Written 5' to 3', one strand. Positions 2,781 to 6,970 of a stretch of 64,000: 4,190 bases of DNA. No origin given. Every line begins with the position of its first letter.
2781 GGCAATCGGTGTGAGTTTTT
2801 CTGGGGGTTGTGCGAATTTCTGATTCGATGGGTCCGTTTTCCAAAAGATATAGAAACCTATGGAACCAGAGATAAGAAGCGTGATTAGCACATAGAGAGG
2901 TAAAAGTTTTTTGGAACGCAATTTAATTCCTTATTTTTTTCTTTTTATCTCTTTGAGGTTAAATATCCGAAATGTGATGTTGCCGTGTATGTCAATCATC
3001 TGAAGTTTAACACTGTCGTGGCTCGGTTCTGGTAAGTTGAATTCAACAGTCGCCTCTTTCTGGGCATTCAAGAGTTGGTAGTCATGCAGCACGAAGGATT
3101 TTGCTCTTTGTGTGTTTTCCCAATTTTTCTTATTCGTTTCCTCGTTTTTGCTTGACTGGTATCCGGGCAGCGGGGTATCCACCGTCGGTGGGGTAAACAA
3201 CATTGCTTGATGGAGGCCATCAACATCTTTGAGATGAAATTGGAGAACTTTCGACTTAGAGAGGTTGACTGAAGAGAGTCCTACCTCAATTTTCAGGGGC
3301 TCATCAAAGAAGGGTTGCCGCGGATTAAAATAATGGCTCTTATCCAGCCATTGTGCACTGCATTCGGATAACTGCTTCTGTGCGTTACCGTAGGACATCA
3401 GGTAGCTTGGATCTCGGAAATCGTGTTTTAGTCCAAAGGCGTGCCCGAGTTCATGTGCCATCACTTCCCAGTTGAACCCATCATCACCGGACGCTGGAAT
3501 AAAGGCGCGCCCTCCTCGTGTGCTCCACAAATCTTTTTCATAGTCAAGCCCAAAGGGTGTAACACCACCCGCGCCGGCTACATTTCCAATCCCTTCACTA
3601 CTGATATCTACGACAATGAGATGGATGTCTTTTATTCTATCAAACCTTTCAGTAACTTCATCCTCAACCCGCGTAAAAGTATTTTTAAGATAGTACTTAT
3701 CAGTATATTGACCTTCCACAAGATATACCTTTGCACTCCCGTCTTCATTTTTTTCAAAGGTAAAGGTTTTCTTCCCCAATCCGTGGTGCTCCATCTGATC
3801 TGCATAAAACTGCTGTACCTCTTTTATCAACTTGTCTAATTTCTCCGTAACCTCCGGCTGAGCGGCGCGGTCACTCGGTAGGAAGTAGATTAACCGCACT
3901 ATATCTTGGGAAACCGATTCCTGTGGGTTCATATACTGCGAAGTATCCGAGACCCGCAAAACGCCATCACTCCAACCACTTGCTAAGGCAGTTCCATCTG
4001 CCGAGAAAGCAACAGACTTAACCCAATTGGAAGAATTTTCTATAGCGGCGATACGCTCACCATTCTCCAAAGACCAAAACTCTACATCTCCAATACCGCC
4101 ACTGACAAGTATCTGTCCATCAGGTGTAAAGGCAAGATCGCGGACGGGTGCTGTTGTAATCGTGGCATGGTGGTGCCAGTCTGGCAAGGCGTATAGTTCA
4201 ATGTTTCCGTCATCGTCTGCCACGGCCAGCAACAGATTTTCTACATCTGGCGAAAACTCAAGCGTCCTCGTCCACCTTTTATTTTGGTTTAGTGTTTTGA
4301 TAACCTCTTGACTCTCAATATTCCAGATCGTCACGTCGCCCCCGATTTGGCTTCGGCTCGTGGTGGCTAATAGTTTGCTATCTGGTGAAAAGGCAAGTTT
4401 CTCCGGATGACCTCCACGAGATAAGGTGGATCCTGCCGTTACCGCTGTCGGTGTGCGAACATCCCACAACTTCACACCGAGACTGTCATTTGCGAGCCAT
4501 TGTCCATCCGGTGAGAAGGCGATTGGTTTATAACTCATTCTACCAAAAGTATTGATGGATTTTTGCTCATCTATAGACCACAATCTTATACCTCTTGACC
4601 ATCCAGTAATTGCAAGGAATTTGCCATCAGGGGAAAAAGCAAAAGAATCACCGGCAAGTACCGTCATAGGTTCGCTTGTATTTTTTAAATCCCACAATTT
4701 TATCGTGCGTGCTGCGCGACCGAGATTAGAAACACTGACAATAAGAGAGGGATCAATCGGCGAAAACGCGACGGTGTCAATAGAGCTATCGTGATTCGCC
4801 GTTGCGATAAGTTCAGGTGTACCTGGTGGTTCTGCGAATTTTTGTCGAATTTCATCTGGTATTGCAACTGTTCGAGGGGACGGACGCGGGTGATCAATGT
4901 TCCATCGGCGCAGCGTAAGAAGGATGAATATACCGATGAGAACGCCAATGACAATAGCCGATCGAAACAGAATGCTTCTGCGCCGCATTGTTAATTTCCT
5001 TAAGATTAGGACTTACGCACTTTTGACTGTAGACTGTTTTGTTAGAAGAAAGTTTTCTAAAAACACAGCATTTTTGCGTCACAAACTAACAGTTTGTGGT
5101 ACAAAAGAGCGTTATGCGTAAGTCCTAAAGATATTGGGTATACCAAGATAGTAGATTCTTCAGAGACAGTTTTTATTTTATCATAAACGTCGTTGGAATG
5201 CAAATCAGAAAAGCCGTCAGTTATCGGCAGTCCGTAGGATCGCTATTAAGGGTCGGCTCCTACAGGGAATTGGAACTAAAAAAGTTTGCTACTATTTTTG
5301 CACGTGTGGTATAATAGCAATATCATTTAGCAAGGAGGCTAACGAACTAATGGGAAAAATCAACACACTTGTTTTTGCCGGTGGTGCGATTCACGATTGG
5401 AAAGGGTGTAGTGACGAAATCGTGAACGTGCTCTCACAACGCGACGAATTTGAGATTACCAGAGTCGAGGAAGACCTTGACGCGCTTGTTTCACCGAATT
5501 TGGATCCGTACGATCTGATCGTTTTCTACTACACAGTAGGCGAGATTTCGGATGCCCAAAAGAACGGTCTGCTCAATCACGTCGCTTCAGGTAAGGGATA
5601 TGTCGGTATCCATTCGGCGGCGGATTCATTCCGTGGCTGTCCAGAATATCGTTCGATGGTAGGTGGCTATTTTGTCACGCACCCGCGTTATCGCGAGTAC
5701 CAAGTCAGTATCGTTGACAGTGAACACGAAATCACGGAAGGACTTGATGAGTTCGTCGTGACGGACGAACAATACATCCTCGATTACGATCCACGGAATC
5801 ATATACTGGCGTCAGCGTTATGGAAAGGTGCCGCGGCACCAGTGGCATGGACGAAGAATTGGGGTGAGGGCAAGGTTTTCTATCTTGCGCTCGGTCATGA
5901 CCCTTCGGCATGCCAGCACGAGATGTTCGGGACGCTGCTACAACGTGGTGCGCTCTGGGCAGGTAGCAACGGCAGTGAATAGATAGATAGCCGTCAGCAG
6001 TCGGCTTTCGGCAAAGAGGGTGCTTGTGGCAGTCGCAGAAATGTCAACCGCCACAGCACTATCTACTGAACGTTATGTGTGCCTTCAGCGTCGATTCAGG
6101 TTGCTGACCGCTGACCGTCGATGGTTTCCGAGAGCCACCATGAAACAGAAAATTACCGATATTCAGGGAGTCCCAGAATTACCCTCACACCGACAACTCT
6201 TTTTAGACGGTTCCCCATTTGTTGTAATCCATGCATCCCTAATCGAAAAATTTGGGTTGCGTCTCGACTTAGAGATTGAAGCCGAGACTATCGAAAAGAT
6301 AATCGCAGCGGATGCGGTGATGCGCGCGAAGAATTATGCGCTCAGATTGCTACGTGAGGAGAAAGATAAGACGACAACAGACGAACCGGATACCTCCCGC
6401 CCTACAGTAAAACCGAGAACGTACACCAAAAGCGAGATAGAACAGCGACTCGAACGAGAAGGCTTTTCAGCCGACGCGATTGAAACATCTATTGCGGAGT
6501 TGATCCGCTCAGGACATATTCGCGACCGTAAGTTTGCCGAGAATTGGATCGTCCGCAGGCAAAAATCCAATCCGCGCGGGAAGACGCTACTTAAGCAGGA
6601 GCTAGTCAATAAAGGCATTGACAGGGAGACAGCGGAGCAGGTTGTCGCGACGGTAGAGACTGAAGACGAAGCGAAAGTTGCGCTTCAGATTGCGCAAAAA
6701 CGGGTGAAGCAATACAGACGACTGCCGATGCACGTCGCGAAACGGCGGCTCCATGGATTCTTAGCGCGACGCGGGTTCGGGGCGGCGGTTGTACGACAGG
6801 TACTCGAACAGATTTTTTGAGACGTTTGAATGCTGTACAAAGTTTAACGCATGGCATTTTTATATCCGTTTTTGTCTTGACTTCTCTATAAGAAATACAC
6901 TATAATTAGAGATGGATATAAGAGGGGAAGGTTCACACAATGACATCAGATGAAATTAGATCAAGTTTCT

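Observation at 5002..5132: New MITE family: 13 bp terminal inverted repeats, 5 bp target-site duplications, two copies in this window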

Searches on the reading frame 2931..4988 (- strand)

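Call 12: search_protein_families(library=pfam, proteins=[window:2931-4988:-])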
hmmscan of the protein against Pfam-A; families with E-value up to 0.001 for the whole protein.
window:2931-4988:- (685 aa): 36 families (the best 25 are shown)
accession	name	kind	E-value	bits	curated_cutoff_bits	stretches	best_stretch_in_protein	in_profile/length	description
PF25174.1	Beta-prop_THOC3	-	6.1e-39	134.1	305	2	172-372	71-265/272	THOC3 beta-propeller domain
PF24814.1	WD40_Prp19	-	3.7e-28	98.8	320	3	62-211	86-239/281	Prp19 WD40 domain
PF25173.1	Beta-prop_WDR3_1st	-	2.3e-22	80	154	1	218-352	10-145/184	WDR3 first beta-propeller domain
PF00400.38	WD40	-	2.8e-21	75.5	27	0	315-346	6-37/39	WD domain, G-beta repeat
PF24817.1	WD40_WDHD1_1st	-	3.1e-21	76.3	109.9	2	254-351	59-159/291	WDHD1 first WD40 domain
PF23414.1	Beta-prop_EML_2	-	1.7e-20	74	90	2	172-269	22-111/266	Echinoderm microtubule-associated protein second beta-propeller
PF24807.1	WD40_CDC20-Fz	-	7.8e-19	68.5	200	1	115-345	56-290/292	CDC20/Fizzy WD40 domain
PF12894.13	ANAPC4_WD40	-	2.6e-14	53.7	22.9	0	253-319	9-79/91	Anaphase-promoting complex subunit 4 WD40 domain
PF25168.1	Beta-prop_WDR36-Utp21_2nd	-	4.4e-14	53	84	2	64-216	154-305/335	WDR36/Utp21 second beta-propeller domain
PF24796.1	WDR55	-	9.2e-14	51.6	200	1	279-351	7-84/296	WDR55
PF24780.1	WD40_MABP1-WDR62_1st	-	1.7e-13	51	496.3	0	279-333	38-95/328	MABP1/WDR62 first WD40 domain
PF25175.1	Beta-prop_WDR5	-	4.6e-13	49.5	250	2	200-352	18-168/296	WDR5 beta-propeller domain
PF25172.1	Beta-prop_WDR3_2nd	-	2e-11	44.1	140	1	197-308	4-110/293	WDR3 second beta-propeller domain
PF23409.1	Beta-prop_EML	-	3.2e-11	43.7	88.2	1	198-352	15-189/267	Echinoderm microtubule-associated protein first beta-propeller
PF08662.17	eIF2A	-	1.6e-10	41.6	20.5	0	197-256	105-162/194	Eukaryotic translation initiation factor eIF2A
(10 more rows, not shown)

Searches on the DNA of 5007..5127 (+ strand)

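Call 75: build_rna_model(alignment_id=A2, structure=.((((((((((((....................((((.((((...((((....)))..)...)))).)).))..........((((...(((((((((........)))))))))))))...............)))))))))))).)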
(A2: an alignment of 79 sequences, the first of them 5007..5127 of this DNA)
Model R1 built from alignment A2 (79 sequences, 147 columns); structure: as given.
model positions 122; base pairs 34; branch points 1; effective number of sequences 1.91; information 0.589 bits per position. Calibrated on 0.2 Mb of random sequence (short: E-values are rough).
structure used (alignment columns):
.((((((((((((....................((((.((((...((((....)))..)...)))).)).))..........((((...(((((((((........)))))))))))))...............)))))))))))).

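Call 76: search_with_rna_model(model_id=R1, sources=[window, L001, L002, L003, L004, L005, L006, L007, L008, L009, L010, L011, L012, L013, L014, L015, L016, L017, L018, L019, L020, L021, L022, L023, L024, L025, L026, L027, L028, L029, L030, L031, L032, L033, L034, L035, L036, L037, L038, L039, L040, L041, L042, L043, L044, L045, L046, L047, L048, L049, L050, L051, L052, L053, L054, L055, L056, L057, L058, L059, L060, L061, L062, L063, L064, L065, L066, L067, L068, L069, L070, L071, L072, L073, L074, L075, L076, L077, L078, L079, L080, L081, L082, L083, L084, L085, L086, L087, L088, L089, L090, L091, L092, L093, L094, L095, L096, L097, L098, L099], max_evalue=0.001, make_alignment=true)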
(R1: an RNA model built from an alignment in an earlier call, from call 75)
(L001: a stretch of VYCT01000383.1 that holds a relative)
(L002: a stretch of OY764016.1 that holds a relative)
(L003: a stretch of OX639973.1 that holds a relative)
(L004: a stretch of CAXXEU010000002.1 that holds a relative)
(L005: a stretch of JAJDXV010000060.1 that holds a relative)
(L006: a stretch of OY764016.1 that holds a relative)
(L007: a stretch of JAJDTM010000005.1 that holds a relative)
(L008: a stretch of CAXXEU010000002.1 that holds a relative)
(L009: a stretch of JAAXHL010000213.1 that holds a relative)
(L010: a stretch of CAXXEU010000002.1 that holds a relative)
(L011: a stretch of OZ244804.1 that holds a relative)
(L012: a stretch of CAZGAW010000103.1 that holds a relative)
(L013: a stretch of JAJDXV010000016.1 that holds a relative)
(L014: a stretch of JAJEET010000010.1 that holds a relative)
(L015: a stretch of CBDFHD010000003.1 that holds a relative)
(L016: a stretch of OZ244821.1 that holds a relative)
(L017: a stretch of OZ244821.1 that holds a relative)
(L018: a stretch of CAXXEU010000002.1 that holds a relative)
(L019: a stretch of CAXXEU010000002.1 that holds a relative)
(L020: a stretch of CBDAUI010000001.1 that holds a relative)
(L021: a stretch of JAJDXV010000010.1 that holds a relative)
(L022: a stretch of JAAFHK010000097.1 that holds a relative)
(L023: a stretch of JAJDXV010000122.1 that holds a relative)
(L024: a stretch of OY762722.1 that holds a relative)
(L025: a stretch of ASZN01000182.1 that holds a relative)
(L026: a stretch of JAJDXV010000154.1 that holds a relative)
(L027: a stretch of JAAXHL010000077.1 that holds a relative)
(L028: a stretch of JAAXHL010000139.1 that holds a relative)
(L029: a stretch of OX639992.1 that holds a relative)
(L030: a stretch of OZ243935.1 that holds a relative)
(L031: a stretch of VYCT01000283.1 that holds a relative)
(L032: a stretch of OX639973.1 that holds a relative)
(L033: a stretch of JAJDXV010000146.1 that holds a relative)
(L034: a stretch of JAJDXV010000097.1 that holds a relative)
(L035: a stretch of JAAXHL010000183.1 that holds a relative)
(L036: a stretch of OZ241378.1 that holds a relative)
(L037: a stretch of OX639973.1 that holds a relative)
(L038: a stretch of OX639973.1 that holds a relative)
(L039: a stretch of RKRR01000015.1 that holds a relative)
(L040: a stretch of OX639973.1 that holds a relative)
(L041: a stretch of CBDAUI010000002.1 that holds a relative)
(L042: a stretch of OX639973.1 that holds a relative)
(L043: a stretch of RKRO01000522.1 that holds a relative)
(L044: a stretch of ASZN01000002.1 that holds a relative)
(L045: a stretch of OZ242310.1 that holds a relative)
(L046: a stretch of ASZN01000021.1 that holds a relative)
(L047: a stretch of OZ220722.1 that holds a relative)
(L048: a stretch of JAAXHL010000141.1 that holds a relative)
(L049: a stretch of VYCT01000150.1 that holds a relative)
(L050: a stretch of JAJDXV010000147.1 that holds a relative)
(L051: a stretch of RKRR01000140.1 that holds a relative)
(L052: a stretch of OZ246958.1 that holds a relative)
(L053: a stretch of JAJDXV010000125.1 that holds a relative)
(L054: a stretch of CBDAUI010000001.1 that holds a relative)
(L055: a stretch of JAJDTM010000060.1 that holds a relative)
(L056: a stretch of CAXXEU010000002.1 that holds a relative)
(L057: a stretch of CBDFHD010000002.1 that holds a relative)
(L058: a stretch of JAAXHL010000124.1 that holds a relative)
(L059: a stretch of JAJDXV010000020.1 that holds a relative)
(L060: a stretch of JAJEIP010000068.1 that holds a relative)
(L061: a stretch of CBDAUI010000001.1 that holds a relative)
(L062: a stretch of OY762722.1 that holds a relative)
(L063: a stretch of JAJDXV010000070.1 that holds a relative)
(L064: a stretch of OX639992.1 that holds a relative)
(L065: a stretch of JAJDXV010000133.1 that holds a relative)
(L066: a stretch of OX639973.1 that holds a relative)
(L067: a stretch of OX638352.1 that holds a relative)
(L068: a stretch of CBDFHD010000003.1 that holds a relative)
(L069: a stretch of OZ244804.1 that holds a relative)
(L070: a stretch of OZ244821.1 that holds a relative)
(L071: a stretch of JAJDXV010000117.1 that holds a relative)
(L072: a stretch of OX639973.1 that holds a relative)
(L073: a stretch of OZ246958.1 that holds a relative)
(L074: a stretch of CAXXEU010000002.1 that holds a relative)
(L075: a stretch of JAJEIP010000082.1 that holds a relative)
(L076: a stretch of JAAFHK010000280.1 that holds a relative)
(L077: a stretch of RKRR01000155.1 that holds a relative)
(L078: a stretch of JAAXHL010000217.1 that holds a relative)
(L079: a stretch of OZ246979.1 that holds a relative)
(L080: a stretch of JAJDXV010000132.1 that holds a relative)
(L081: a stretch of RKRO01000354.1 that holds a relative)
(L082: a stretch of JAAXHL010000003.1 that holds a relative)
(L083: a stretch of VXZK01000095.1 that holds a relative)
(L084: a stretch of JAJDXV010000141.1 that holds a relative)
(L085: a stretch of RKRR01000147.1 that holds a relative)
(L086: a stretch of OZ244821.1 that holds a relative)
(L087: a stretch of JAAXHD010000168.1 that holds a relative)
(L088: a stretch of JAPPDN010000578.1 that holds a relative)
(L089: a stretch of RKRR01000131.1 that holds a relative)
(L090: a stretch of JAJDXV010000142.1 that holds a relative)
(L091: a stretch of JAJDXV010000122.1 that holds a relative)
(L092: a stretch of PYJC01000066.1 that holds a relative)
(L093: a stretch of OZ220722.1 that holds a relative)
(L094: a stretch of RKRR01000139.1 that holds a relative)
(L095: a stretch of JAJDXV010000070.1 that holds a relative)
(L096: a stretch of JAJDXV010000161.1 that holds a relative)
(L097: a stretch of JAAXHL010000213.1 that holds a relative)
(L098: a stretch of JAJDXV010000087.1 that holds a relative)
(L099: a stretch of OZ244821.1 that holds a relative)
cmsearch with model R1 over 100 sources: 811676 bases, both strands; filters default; matches with E-value up to 0.001: 144.
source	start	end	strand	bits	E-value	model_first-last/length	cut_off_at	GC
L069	190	311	-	135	7e-30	1-122/122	no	0.43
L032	282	402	-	131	6.5e-29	1-122/122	no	0.43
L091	2407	2527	+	129.9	1.2e-28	1-122/122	no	0.45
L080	4252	4372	+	129.6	1.4e-28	1-122/122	no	0.38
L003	2547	2668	-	128.1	3.5e-28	1-122/122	no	0.45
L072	4388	4509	-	128.1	3.5e-28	1-122/122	no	0.45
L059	5140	5260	+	127.7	4.4e-28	1-122/122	no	0.4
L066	1811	1932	+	126.9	6.6e-28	1-122/122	no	0.45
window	5007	5127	+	126.6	8e-28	1-122/122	no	0.36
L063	7585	7705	+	126.3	9.2e-28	1-122/122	no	0.4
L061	7684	7805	+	126.2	1e-27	1-122/122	no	0.4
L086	216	337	+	126.1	1e-27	1-122/122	no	0.43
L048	6247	6367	-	125.6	1.4e-27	1-122/122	no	0.43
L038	5305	5426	-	124.4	2.7e-27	1-122/122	no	0.43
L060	2386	2509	+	124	3.5e-27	1-122/122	no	0.43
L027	2051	2172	-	123.8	3.7e-27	1-122/122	no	0.42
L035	692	812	-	123.7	4e-27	1-122/122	no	0.41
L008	4508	4629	+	121.6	1.3e-26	1-122/122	no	0.47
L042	2786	2907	-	121.5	1.4e-26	1-122/122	no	0.44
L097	7693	7813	+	121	1.9e-26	1-122/122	no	0.43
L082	1758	1878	-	120.7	2.2e-26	1-122/122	no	0.43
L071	4907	5028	-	119.7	4e-26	1-122/122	no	0.43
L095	2198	2318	+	119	5.7e-26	1-122/122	no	0.43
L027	4836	4956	-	119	5.7e-26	1-122/122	no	0.44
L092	4083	4205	-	118.5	7.5e-26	1-122/122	no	0.47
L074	6761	6883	-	118.5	7.6e-26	1-122/122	no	0.43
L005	4670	4790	-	118.5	7.7e-26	1-122/122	no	0.44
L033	7688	7808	-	118.5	7.7e-26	1-122/122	no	0.44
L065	2101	2221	-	118.5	7.7e-26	1-122/122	no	0.44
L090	1253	1373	-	118.5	7.7e-26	1-122/122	no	0.44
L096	7334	7454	+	118.5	7.7e-26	1-122/122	no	0.44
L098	3853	3973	+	118.5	7.7e-26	1-122/122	no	0.44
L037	575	696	+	118.3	8.3e-26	1-122/122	no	0.43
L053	4426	4546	-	118.3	8.3e-26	1-122/122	no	0.44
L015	5254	5376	-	118.2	8.8e-26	1-122/122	no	0.49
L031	236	357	-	117.3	1.5e-25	1-122/122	no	0.43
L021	5928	6048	-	117.2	1.6e-25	1-122/122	no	0.45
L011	2687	2809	-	116.5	2.4e-25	1-122/122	no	0.4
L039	396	517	+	116.4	2.5e-25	1-122/122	no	0.43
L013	419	541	-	116.1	2.9e-25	1-122/122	no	0.46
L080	6021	6142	+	116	3.1e-25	1-122/122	no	0.43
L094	1049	1171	-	115.4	4.4e-25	1-122/122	no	0.45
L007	4331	4453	-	115.2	4.9e-25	1-122/122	no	0.46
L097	2071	2191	+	114.8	6e-25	1-122/122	no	0.42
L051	2819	2940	-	114.5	7.4e-25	1-122/122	no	0.45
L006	5209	5329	+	113.6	1.2e-24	1-122/122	no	0.45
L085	5055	5175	+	112.7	2e-24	1-122/122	no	0.45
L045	2425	2547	-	111.7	3.4e-24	1-122/122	no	0.41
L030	3171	3295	-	111.4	4.2e-24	1-122/122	no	0.46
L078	5305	5424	+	111.1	4.9e-24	1-122/122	no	0.43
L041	5409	5531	-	111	5.2e-24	1-122/122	no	0.46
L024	1442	1564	-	110.9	5.5e-24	1-122/122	no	0.44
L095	967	1088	+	110.7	6.3e-24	1-122/122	no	0.43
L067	3486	3610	-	109.9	9.5e-24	1-122/122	no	0.45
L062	6928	7048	-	109.4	1.3e-23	1-122/122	no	0.4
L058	5644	5765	-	109.2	1.4e-23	1-122/122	no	0.44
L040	2537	2660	-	108.9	1.7e-23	1-122/122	no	0.42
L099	7651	7777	-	108.6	2e-23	1-122/122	no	0.45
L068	4437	4559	-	108.6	2e-23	1-122/122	no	0.46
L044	4047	4169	+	107.4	4e-23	1-122/122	no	0.49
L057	4012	4134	-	106.4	7.1e-23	1-122/122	no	0.47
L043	866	987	+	105.6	1.1e-22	1-122/122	no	0.48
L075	2814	2941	+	104.7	1.8e-22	1-122/122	no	0.45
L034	4037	4162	+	104.2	2.4e-22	1-122/122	no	0.36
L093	5937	6065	-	104.1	2.6e-22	1-122/122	no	0.43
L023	312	432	+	103.4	3.8e-22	1-122/122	no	0.42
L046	57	210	-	103.3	4e-22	1-122/122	no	0.47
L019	5929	6051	+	103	4.8e-22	1-122/122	no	0.41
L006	3383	3503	+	101.7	1e-21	1-122/122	no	0.5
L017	2618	2743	+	101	1.5e-21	1-122/122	no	0.45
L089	1798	1916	-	100.5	1.9e-21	1-122/122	no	0.45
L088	1242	1364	+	100.4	2e-21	1-122/122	no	0.5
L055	4843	4968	-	98.8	5.1e-21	1-122/122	no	0.44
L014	6285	6405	-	98.3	6.7e-21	1-122/122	no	0.4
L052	5703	5825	+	97.8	8.9e-21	1-122/122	no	0.45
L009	360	513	+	97.2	1.3e-20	1-122/122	no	0.48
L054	1544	1664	-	96.9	1.5e-20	1-122/122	no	0.41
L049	6545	6673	-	96.2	2.2e-20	1-122/122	no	0.45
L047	1199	1317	-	95.6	3.1e-20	1-122/122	no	0.47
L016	2982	3110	+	95.3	3.6e-20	1-122/122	no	0.46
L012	848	971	+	93.9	8e-20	1-122/122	no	0.4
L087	1086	1214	-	93.8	8.5e-20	1-122/122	no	0.46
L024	3741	3863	-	93.6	9.3e-20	1-122/122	no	0.38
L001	6129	6256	+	93.5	1e-19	1-122/122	no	0.45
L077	7458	7582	-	93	1.3e-19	1-122/122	no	0.44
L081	2380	2501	-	89.6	9e-19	1-122/122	no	0.48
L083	3375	3501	-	88.6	1.6e-18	1-122/122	no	0.46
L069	4363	4484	-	87.9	2.3e-18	1-122/122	no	0.43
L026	5237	5366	-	85.9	7.3e-18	1-122/122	no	0.47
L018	3996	4118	+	85.5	9e-18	1-122/122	no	0.45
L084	4305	4423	-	81.6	8.1e-17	1-122/122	no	0.5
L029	6021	6173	+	78.5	4.8e-16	1-122/122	no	0.51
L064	7822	7975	+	77.7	7.5e-16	1-122/122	no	0.51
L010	3137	3291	-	77.1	1e-15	1-122/122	no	0.45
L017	2488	2610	-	77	1.1e-15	1-122/122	no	0.4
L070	4066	4185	-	74.5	4.6e-15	1-122/122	no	0.39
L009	5197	5319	+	74.1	5.8e-15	1-122/122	no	0.44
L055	4719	4840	-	74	6e-15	1-122/122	no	0.43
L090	5547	5699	-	73.9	6.4e-15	1-122/122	no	0.48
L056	2957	3111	+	72.6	1.3e-14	1-122/122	no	0.46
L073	1361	1500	+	72.3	1.6e-14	1-122/122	no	0.45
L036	431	576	+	70.2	5e-14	1-122/122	no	0.5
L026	1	140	+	68.1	1.6e-13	14-122/122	5'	0.45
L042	2692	2785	-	64.8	1.1e-12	16-109/122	no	0.44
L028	1161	1257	+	63.5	2.2e-12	1-97/122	3'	0.45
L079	3215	3400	-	60.4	1.3e-11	1-122/122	no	0.52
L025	957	1079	-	57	8.6e-11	1-122/122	no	0.38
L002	2108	2323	-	55.9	1.6e-10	1-122/122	no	0.46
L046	7940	8000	-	53.6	5.9e-10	63-122/122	5'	0.44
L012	2488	2614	+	52.7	9.5e-10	1-122/122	no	0.43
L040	2537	2660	+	39.5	1.7e-06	1-122/122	no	0.42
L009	5320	5397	+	37.7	4.6e-06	29-109/122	no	0.4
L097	2071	2191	-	36.4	9.6e-06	1-122/122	no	0.42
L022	1459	1579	-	35.9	1.3e-05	1-122/122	no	0.39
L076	2676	2796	-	35.9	1.3e-05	1-122/122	no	0.39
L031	236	357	+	34.9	2.2e-05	1-122/122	no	0.43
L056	326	417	-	34.6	2.6e-05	1-122/122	no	0.52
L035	692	812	+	34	3.7e-05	1-122/122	no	0.41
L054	1544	1664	+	33.8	4.2e-05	1-122/122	no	0.41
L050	1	51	-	33.6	4.8e-05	1-51/122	3'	0.41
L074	6761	6883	+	33.2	5.7e-05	1-122/122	no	0.43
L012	848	971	-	32.9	6.9e-05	1-122/122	no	0.4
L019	7114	7206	+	32.3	9.4e-05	1-122/122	no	0.55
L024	3976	4097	-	32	0.00011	1-122/122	no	0.42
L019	7114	7206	-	31.4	0.00016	1-122/122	no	0.55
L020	7835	7939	-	31.3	0.00017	1-122/122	no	0.4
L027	2051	2172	+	31.3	0.00017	1-122/122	no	0.42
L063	7585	7705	-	31.3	0.00017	1-122/122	no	0.4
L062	6928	7048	+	31.2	0.00018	1-122/122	no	0.4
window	5007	5127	-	31.2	0.00018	1-122/122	no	0.36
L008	4508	4629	-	30.8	0.00023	1-122/122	no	0.47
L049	6545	6673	+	30.5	0.00026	1-122/122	no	0.45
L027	4836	4956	+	30.5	0.00027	1-122/122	no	0.44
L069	190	311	+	30.4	0.00028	1-122/122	no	0.43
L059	5140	5260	-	30.4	0.00029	1-122/122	no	0.4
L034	4037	4162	-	30.2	0.00032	1-122/122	no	0.36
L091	1322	1443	-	29.8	0.0004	1-122/122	no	0.49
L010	2030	2121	-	29.7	0.00043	1-122/122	no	0.53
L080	4252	4372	-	29.5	0.00046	1-122/122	no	0.38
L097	7693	7813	-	29.5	0.00046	1-122/122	no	0.43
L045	2425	2547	+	29.1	0.00059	1-122/122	no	0.41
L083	3375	3501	+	28.2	0.00098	1-122/122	no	0.46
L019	5929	6051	-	28.2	0.00098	1-122/122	no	0.41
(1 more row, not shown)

Alignment A4: 144 matches aligned to the model, 335 columns, each read 5' to 3' on its own strand. Consensus structure (alignment columns), stored with it:
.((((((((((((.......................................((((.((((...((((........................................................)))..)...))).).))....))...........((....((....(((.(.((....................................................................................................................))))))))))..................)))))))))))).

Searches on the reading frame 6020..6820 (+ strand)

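Call 12: search_protein_families(library=pfam, proteins=[window:6020-6820:+])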
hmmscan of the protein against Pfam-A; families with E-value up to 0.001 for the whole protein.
window:6020-6820:+ (266 aa): 3 families
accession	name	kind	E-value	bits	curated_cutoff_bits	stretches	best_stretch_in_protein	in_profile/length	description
PF02631.22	RecX_HTH2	-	1e-10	42.1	26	1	169-208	2-41/42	RecX, second three-helix domain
PF21981.2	RecX_HTH3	-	1.3e-10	41.7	26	1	215-262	1-48/48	RecX, third three-helix domain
PF21982.2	RecX_HTH1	-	2.1e-08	34.4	26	1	133-161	12-40/40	RecX, first three-helix domain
